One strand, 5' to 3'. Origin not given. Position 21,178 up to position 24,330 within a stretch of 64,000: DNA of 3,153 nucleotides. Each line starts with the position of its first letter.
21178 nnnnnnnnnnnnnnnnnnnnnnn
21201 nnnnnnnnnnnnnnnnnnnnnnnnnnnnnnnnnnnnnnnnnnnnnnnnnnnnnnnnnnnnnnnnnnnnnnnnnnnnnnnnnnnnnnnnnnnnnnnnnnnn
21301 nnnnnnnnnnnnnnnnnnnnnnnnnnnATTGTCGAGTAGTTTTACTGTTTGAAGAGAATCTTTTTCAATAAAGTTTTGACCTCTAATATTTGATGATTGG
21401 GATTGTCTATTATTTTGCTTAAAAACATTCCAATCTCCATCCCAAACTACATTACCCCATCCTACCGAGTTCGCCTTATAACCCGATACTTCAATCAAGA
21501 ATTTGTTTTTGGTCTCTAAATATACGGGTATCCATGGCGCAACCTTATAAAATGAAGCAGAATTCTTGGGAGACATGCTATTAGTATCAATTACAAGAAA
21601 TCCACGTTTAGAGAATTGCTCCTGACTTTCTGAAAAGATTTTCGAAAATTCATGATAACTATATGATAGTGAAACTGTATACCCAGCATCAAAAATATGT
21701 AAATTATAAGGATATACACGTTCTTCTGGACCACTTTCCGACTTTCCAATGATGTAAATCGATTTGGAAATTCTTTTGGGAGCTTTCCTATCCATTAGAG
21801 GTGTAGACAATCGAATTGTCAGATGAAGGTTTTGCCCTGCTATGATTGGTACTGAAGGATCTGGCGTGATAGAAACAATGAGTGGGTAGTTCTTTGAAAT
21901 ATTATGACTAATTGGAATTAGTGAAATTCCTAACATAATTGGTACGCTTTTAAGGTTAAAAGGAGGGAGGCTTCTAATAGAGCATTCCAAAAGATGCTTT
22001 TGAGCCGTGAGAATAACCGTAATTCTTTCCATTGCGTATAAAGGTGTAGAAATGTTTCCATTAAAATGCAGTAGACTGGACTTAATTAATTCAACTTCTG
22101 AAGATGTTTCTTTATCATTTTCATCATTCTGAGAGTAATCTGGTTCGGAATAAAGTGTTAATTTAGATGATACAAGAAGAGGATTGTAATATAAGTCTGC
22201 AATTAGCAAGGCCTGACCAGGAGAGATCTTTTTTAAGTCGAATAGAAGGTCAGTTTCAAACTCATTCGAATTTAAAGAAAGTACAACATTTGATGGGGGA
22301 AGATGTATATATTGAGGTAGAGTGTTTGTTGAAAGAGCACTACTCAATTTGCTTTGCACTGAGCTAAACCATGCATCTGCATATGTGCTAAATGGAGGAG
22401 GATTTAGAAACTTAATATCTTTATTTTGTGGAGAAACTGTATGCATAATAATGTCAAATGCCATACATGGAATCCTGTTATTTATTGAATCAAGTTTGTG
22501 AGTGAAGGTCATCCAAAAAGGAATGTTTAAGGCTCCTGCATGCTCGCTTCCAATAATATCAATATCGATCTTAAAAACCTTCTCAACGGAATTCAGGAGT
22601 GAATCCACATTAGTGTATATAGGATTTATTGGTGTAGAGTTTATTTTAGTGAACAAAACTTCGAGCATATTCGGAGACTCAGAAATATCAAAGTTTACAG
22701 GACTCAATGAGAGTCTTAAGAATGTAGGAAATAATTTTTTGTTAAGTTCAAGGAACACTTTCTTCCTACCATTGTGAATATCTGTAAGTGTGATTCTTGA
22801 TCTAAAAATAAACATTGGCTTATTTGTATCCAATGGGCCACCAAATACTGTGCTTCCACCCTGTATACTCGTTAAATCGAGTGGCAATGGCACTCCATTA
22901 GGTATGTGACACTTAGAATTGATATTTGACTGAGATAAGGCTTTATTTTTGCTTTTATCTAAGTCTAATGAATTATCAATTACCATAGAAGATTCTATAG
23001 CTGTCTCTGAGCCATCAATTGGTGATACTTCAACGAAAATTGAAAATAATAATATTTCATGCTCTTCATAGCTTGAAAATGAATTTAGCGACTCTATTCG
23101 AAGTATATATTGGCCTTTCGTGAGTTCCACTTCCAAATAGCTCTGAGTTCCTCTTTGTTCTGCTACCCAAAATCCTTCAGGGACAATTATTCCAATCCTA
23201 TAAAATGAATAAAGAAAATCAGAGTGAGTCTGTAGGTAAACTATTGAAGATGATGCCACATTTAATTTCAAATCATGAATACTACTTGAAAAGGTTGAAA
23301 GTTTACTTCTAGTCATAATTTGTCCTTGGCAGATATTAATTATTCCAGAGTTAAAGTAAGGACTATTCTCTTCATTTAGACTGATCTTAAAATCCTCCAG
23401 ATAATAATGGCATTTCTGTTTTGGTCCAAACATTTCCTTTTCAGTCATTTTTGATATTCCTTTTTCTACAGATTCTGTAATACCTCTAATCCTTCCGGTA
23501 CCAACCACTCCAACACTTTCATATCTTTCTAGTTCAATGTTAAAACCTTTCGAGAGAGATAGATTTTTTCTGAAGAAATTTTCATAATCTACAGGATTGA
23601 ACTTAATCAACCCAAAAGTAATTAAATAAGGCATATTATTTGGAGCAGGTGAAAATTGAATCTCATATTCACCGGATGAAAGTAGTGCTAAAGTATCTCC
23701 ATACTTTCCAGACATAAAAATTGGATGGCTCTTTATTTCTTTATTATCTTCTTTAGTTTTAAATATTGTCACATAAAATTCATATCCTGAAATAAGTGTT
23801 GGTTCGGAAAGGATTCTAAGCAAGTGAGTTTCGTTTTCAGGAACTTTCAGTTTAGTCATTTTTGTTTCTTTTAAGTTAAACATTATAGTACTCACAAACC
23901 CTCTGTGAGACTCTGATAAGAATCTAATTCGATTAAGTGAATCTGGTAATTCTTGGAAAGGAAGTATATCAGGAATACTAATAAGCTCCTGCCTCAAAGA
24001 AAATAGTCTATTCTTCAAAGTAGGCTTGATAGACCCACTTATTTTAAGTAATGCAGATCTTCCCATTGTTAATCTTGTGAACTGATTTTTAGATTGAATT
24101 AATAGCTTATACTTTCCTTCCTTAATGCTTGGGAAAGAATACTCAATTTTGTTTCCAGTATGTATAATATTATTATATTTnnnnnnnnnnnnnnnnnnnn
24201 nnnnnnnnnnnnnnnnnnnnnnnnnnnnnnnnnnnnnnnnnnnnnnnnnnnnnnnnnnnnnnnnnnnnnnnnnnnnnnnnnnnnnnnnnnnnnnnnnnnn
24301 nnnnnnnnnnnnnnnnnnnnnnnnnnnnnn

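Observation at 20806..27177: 2,123-aa type-I membrane giant protein with no recognisable domain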

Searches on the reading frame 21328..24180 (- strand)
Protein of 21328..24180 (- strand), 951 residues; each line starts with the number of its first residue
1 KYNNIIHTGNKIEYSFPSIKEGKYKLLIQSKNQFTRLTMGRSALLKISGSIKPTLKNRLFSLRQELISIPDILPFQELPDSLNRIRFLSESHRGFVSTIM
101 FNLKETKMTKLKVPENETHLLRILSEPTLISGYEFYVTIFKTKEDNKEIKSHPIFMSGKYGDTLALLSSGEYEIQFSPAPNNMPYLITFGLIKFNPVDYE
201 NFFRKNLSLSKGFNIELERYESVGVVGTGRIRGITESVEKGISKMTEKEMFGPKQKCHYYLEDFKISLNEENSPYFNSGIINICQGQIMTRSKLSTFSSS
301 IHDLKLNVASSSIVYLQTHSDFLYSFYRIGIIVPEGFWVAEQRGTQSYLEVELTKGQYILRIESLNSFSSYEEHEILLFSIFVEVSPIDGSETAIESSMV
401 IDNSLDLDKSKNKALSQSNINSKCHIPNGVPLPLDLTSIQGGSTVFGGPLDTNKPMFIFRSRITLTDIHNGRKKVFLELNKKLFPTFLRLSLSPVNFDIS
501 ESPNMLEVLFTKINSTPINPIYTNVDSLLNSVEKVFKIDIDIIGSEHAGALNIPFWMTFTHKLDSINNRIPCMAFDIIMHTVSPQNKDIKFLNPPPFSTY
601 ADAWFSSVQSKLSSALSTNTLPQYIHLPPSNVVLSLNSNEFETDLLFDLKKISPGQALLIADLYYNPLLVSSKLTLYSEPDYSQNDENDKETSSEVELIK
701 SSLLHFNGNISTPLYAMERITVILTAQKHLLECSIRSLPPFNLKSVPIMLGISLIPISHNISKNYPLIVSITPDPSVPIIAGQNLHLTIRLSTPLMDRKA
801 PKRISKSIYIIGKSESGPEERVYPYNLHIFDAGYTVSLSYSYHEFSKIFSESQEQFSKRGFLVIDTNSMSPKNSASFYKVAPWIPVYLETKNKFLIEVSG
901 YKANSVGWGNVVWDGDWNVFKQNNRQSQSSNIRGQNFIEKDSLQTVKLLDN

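Call 29: predict_structure(alignment_id=A2)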
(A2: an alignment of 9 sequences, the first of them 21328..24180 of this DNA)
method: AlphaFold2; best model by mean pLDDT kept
length: 951 residues; sequences in the alignment: 9
mean_pLDDT: 49.9   pTM: 0.38
mean pLDDT of the five models: 49.9, 46.4, 45.2, 43.5, 37.1
residues with pLDDT >= 90: 8; 70-90: 231; 50-70: 190; < 50: 522
segments of 3 or more residues with pLDDT < 50: 1-8, 10-15, 17-93, 127-132, 197-278, 285-300, 320-325, 341-346, 366-377, 387-596, 683-694, 704-715, 760-762, 780-782, 853-856, 902-951
pLDDT, mean of each block of 10 residues (from residue 1): 39 47 42 38 33 30 37 32 35 49 72 74 52 66 74 62 67 80 61 54 32 26 22 23 24 37 35 41 45 35 62 59 53 55 48 66 48 40 55 31 26 25 22 28 29 29 33 37 35 29 34 28 23 29 33 25 26 27 27 45 83 73 69 69 82 70 68 80 43 60 45 53 82 71 66 72 69 61 69 79 83 76 85 81 72 57 87 78 79 80 33 29 27 23 24 28
secondary structure, 60 per line:
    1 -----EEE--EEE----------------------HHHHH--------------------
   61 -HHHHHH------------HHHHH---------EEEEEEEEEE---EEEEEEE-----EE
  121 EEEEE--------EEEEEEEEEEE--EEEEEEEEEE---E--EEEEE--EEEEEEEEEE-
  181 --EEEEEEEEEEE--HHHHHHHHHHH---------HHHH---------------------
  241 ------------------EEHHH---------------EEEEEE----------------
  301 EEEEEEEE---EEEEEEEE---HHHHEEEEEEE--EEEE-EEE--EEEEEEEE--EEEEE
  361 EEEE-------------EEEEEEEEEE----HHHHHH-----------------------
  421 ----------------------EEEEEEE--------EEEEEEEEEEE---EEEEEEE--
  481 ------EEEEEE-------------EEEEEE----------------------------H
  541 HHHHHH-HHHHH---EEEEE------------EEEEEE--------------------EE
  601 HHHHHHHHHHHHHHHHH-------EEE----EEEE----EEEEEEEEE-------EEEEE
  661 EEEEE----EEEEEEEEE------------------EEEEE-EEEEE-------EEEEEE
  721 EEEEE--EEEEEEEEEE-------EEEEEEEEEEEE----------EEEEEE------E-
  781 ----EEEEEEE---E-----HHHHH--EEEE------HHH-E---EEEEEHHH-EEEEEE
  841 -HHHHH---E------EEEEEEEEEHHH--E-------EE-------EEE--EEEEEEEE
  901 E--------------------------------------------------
elements in order (helices of 4 or more, strands of 3 or more residues): E6-8 E11-13 H36-40 H62-67 H80-84 E94-103 E107-113 E119-125 E134-144 E147-156 E163-167 E170-179 E183-193 H196-206 H216-219 E279-284 E301-308 E312-319 H323-326 E327-333 E336-339 E341-343 E346-353 E356-364 E378-387 H392-397 E443-449 E458-468 E472-478 E487-492 E506-511 H540-546 H548-552 E556-560 E573-578 H601-617 E625-627 E632-635 E640-648 E656-665 E670-678 E697-701 E703-707 E715-725 E728-737 E745-756 E767-772 E785-791 H801-805 E808-811 E826-830 E835-840 H842-846 E857-865 E888-890 E893-901

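Call 30: search_protein_representatives(alignment_id=A2)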
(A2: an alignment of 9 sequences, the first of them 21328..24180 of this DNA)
Query: 9 sequences, 948 profile positions. Proteins with E-value up to 0.001 (for the whole library): 38; up to 1e-10: 27; up to 1e-30: 9. The best 38 are listed.
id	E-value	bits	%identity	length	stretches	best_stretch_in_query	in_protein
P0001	0.0e+00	1810.1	-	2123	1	1-947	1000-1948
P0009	0.0e+00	1377.3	-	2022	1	5-928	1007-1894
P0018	5.6e-43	163.4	-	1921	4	11-201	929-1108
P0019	4.7e-41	157.0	-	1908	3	296-479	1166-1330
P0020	9.8e-41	156.0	-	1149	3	297-490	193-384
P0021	1.2e-36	142.4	-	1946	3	303-480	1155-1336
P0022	4.3e-35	137.3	-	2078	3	297-480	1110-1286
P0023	7.9e-33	129.8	-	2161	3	303-475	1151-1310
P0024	2.8e-31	124.7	-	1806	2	304-480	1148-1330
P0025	3.3e-29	117.8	-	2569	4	407-481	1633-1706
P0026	4.5e-27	110.8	-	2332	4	302-586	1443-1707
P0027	1.6e-25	105.6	-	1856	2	300-491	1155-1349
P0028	1.7e-25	105.5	-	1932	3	294-475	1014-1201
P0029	1.7e-24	102.2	-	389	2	5-190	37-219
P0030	2.2e-24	101.8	-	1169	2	301-482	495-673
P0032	8.6e-22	93.3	-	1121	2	298-475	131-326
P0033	1.2e-18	82.8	-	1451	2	302-476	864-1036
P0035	1.1e-17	79.6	-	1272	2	296-478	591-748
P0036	1.2e-17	79.6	-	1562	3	299-448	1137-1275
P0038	3.3e-17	78.1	-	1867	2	299-476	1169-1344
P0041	5.1e-12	60.9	-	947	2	293-478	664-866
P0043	2.3e-10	55.5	-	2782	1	299-478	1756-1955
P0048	4.8e-07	44.5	-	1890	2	417-478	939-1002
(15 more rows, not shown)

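Call 31: list_cluster_members(proteins=[P0018, P0019, P0021, P0022, P0023, P0024, P0025, P0026, P0027, P0028])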
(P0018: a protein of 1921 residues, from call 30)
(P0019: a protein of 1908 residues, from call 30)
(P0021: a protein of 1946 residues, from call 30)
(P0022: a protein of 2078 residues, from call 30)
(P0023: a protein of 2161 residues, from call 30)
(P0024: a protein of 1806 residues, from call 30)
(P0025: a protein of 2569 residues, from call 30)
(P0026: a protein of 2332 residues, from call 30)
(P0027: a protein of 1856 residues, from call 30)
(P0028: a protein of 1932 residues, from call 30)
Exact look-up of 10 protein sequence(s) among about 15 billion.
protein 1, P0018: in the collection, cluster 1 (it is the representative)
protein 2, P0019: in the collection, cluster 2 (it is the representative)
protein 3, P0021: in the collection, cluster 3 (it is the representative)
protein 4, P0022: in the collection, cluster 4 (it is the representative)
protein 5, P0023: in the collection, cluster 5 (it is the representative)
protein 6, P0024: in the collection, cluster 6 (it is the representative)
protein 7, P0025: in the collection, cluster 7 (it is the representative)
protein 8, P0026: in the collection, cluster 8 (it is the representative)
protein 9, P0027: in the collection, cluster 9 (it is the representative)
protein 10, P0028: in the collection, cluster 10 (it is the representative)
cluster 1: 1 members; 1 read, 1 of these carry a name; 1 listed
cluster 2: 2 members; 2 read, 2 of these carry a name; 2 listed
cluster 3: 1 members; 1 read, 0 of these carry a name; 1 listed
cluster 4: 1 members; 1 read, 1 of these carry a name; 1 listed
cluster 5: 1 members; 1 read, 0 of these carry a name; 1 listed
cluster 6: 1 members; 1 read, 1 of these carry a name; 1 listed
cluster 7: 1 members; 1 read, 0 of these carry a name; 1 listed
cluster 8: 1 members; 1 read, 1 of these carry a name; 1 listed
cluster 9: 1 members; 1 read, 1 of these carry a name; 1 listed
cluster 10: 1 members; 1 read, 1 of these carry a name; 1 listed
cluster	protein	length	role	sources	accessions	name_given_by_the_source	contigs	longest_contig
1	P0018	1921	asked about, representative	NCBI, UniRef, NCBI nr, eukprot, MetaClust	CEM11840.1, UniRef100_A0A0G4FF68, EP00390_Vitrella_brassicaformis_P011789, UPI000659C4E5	unnamed protein product [Vitrella brassicaformis CCMP3155] | C2 domain-containing protein n=4 Tax=Vitrella brassicaformis TaxID=1169539 ... | CEM11840.1 unnamed protein product [Vitrella brassicaformis CCMP3155]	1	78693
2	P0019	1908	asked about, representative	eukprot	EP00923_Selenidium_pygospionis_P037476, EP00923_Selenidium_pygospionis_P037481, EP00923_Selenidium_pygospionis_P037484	GHVN01065728.1.p1 GENE.GHVN01065728.1~~GHVN01065728.1.p1 ORF type:complete len:1909 ...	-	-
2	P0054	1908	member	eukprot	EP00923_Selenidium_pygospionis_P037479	GHVN01065732.1.p1 GENE.GHVN01065732.1~~GHVN01065732.1.p1 ORF type:complete len:1909 ...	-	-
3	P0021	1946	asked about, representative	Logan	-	-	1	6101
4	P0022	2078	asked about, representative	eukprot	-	GEMP01000348.1.p1 GENE.GEMP01000348.1~~GEMP01000348.1.p1 ORF type:complete len:2079 ...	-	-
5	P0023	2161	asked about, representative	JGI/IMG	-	-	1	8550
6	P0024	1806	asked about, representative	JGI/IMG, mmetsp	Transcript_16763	Transcript_16763/g.38787 ORF Transcript_16763/g.38787 Transcript_16763/m.38787 ...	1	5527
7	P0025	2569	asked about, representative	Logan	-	-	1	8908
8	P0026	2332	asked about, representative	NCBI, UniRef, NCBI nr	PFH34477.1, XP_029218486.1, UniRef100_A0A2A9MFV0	hypothetical protein BESB_065080 [Besnoitia besnoiti] | Transmembrane protein n=1 Tax=Besnoitia besnoiti TaxID=94643 RepID=A0A2A9MFV0_BESBE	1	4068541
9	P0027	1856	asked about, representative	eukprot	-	TRINITY_DN12092_c0_g2_i1.p1 TRINITY_DN12092_c0_g2~~TRINITY_DN12092_c0_g2_i1.p1 ORF ...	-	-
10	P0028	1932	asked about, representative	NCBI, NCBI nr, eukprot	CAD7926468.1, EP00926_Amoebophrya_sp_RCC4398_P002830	unnamed protein product [Amoebophrya sp. A120] | GSA120T00005386001.1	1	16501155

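Call 34: search_protein_families(library=pfam, proteins=[P0018, P0019, P0026, P0028], max_evalue=0.1)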
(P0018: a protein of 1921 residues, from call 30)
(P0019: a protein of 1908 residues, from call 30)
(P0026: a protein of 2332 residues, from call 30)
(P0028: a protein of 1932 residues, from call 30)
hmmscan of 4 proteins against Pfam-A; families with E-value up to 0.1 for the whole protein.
P0018 (1921 aa): 0 families

P0019 (1908 aa): 0 families

P0026 (2332 aa): 0 families

P0028 (1932 aa): 0 families

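Call 42: fold_search(model_id=the predicted structure, library=pdb)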
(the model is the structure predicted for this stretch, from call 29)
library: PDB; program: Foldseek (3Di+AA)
matches with E <= 10: 1770; with E <= 0.001: 61
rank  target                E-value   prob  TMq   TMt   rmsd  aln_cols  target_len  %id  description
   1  5iku                  4.1e-07  1.00  0.09  0.31  17.2       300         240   10  Crystal structure of the Hathewaya histolytica ColG tandem collagen-binding domain s3as3b in the presence of calcium at  (released 2017-03-15)
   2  8w7n                  4.1e-07  0.98  0.09  0.08  29.0       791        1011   10  Crystal structure of the in-cell Cry1Aa purified from Bacillus thuringiensis (released 2024-03-06)
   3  2qqk_A                3.7e-06  0.99  0.11  0.16  31.5       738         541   10  Neuropilin-2 a1a2b1b2 Domains in Complex with a Semaphorin-Blocking Fab (released 2007-11-20)
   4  9lwg_A                4.0e-05  0.99  0.09  0.13  19.1       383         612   10  Zebrafish ovum lysosomal peptide:N-glycanase (released 2025-12-24)
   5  7y69_A                6.3e-05  1.00  0.09  0.12  17.3       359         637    6  ApoSIDT2-pH5.5 (released 2023-06-21)
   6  8k1b_A                6.7e-05  1.00  0.10  0.29  16.7       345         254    9  SID1 transmembrane family member 1 (released 2024-07-10)
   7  7y63_A                7.4e-05  1.00  0.09  0.13  16.6       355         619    8  ApoSIDT2-pH7.4 (released 2023-06-21)
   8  8kcx_A                8.2e-05  1.00  0.10  0.15  16.6       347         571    8  Cryo-EM structure of human SIDT1 (released 2024-06-12)
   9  8kcw_A                8.6e-05  1.00  0.10  0.14  16.1       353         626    9  Cryo-EM structure of human SIDT1 bound to cholesterol (released 2024-06-12)
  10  6za2_A                1.1e-04  0.47  0.11  0.10  28.6      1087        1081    7  Crystal structure of dimeric latent PorU from Porphyromonas gingivalis (released 2021-09-29)
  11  7rrm_A                1.1e-04  1.00  0.09  0.71   2.9       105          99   10  Structure of the human TMED1 (p24gamma1) Golgi dynamics Domain (released 2021-10-20)
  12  6uwr_A                1.1e-04  0.33  0.08  0.10  40.8       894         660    7  Clostridium difficile binary toxin translocase CDTb in asymmetric tetradecamer conformation (released 2020-01-22)
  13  8jun_A                1.2e-04  1.00  0.09  0.13  16.5       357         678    9  Cryo-EM structure of SIDT1 E555Q mutant (released 2023-11-15)
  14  6za2_B                1.2e-04  0.38  0.10  0.09  29.2      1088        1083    8  Crystal structure of dimeric latent PorU from Porphyromonas gingivalis (released 2021-09-29)
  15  6ao6                  1.2e-04  1.00  0.09  0.23  16.6       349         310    6  Crystal structure of H108A peptidylglycine alpha-hydroxylating monooxygenase (PHM) (released 2018-07-18)
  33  4lo8_A                3.8e-04  1.00  0.10  0.30  13.9       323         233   10  HA70(D3)-HA17 (released 2013-10-30)
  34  4lo7_E                4.0e-04  1.00  0.10  0.30  13.9       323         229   10  HA70(D3)-HA17-HA33 (released 2013-10-30)
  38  4lo7_A                4.7e-04  1.00  0.11  0.34  13.5       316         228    9  HA70(D3)-HA17-HA33 (released 2013-10-30)
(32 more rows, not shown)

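Call 45: list_cluster_members(proteins=[P0043, P0048, P0038, P0033, P0036, P0030, P0032, P0035, P0020, P0041])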
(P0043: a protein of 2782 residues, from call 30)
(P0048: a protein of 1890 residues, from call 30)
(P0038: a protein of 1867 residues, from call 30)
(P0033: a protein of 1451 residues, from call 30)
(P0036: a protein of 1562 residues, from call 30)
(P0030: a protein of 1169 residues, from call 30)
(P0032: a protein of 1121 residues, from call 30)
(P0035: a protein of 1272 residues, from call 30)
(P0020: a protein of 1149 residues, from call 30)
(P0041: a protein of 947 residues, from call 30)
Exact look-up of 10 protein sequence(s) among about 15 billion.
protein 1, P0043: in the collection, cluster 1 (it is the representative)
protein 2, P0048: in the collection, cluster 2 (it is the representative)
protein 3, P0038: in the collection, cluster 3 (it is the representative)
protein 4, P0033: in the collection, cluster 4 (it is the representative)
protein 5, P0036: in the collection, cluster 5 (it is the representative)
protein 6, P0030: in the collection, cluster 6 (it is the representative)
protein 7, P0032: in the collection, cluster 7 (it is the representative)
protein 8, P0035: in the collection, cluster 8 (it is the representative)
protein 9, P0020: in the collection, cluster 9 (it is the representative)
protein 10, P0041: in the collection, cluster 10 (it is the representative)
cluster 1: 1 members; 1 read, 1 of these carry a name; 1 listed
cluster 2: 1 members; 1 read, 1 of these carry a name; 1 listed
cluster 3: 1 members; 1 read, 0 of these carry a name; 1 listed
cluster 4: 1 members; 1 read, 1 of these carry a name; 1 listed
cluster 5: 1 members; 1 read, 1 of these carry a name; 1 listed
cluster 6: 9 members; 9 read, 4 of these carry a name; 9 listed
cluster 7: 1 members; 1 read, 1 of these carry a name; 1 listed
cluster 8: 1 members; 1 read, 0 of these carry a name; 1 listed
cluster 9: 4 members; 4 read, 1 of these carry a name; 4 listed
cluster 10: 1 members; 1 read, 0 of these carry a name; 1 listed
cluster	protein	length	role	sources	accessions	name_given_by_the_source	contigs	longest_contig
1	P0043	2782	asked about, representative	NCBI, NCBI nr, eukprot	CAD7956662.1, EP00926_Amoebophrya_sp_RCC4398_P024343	unnamed protein product [Amoebophrya sp. A120] | GSA120T00007575001.1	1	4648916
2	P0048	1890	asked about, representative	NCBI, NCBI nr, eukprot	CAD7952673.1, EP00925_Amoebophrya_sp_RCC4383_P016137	unnamed protein product [Amoebophrya sp. A25] | GSA25T00013306001.1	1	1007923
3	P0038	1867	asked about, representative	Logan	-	-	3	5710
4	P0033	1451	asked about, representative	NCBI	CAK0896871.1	unnamed protein product, partial [Prorocentrum cordatum]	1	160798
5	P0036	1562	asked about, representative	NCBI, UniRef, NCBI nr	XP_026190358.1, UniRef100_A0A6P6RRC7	uncharacterized protein LOC113146624 [Cyclospora cayetanensis] | Uncharacterized protein LOC113146624 n=1 Tax=Cyclospora cayetanensis TaxID=88456 ...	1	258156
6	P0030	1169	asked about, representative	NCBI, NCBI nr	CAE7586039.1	unnamed protein product [Symbiodinium sp. CCMP2592]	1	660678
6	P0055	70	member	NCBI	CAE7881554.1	unnamed protein product, partial [Symbiodinium necroappetens]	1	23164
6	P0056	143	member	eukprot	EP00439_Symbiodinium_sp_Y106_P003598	s2291_g1.t1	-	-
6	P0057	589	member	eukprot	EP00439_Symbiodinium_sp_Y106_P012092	s2408_g1.t2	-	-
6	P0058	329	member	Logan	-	-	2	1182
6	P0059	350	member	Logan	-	-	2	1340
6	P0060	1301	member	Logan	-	-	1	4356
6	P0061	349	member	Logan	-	-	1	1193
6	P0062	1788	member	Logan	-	-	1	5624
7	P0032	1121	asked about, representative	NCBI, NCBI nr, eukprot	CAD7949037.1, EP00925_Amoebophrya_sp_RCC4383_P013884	unnamed protein product [Amoebophrya sp. A25] | GSA25T00012214001.1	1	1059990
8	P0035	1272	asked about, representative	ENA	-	-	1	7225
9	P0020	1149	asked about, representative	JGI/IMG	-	-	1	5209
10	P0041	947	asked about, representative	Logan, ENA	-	-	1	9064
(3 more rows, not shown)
